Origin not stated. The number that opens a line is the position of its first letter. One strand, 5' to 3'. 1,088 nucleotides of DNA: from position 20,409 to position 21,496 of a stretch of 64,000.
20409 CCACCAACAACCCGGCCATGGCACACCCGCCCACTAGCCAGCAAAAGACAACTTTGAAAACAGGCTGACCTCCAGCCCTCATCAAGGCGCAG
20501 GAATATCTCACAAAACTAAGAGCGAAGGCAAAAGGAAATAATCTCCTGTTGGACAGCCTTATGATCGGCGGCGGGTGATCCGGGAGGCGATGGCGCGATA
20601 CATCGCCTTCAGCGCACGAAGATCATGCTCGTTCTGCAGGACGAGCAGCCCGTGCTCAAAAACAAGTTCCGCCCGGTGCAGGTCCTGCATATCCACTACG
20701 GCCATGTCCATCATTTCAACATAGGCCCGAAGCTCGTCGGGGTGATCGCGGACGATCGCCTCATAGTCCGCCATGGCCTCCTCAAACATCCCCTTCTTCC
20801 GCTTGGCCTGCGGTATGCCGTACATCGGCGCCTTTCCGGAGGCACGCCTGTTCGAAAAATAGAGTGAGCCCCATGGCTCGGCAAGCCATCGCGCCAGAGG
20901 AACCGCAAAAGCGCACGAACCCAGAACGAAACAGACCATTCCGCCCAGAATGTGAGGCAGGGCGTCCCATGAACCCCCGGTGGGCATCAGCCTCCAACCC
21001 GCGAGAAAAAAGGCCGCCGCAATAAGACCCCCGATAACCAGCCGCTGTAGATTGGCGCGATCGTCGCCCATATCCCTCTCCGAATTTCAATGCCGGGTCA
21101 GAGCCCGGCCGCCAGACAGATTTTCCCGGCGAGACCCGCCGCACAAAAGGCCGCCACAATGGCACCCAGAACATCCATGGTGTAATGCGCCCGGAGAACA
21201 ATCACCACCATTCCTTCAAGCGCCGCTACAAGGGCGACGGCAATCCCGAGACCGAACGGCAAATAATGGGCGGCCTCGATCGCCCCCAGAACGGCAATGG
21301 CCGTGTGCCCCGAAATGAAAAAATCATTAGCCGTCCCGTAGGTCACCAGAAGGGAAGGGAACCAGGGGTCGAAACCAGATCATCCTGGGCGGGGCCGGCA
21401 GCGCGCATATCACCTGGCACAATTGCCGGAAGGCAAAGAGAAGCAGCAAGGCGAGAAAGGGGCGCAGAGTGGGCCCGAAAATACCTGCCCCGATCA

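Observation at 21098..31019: Ten-gene membrane-lipid remodelling / glycolipid island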

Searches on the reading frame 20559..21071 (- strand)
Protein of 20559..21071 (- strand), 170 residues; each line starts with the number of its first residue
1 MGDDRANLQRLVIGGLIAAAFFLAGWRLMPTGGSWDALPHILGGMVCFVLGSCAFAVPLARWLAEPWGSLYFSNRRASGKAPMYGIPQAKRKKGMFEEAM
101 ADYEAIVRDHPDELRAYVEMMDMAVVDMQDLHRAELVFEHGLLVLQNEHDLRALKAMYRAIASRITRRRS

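Call 9: search_protein_families(library=pfam, proteins=[window:20559-21071:-], max_evalue=0.01)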
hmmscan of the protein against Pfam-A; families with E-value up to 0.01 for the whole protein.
window:20559-21071:- (170 aa): 1 family
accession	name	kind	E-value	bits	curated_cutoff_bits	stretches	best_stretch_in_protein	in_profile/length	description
PF06197.19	DUF998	-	0.0069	16.5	30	1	14-69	77-134/184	Protein of unknown function (DUF998)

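Call 23: search_protein_families(library=pfam, proteins=[window:20559-21071:-], max_evalue=1)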
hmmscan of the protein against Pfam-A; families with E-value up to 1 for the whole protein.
window:20559-21071:- (170 aa): 6 families
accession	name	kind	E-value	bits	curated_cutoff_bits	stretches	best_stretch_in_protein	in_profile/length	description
PF06197.19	DUF998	-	0.0069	16.5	30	1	14-69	77-134/184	Protein of unknown function (DUF998)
PF13428.12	TPR_14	-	0.013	16.5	23.5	1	89-120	10-41/44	Tetratricopeptide repeat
PF12583.14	TPPII_C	-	0.066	14.2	27.7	1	97-122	32-57/69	Tripeptidyl peptidase II, C-terminal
PF14559.12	TPR_19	-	0.085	13.6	25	1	93-157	4-67/68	Tetratricopeptide repeat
PF13174.12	TPR_6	-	0.11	13.6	26.3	1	89-112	9-32/33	Tetratricopeptide repeat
PF22565.1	mSLOG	-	0.18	12.5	27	1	100-167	37-103/105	Minimal SLOG domain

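Call 63: search_protein_families(library=ncbifam, proteins=[window:20559-21071:-], max_evalue=0.001)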
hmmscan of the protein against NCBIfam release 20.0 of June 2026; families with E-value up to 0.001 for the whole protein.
window:20559-21071:- (170 aa): 0 families

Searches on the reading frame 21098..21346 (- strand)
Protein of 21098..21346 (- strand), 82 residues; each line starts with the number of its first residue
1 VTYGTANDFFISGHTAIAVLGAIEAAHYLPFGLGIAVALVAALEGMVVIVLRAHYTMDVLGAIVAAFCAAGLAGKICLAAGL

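Call 5: search_protein_families(library=pfam, proteins=[window:21098-21346:-], max_evalue=0.01)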
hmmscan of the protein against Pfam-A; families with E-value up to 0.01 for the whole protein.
window:21098-21346:- (82 aa): 3 families
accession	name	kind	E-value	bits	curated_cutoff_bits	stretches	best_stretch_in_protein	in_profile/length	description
PF14360.12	PAP2_C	-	8.7e-10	39.5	27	1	7-66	3-65/74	PAP2 superfamily C-terminal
PF01569.27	PAP2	-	5.9e-06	26.5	27.2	1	9-72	50-120/130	PAP2 superfamily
PF24788.1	AtPDCT1_2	-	1.3e-05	25.5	27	1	9-75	94-160/160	AtPDCT1/2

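Call 8: search_protein_families(library=ncbifam, proteins=[window:21098-21346:-], max_evalue=0.01)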
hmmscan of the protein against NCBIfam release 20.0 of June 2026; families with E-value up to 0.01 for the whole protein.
window:21098-21346:- (82 aa): 0 families
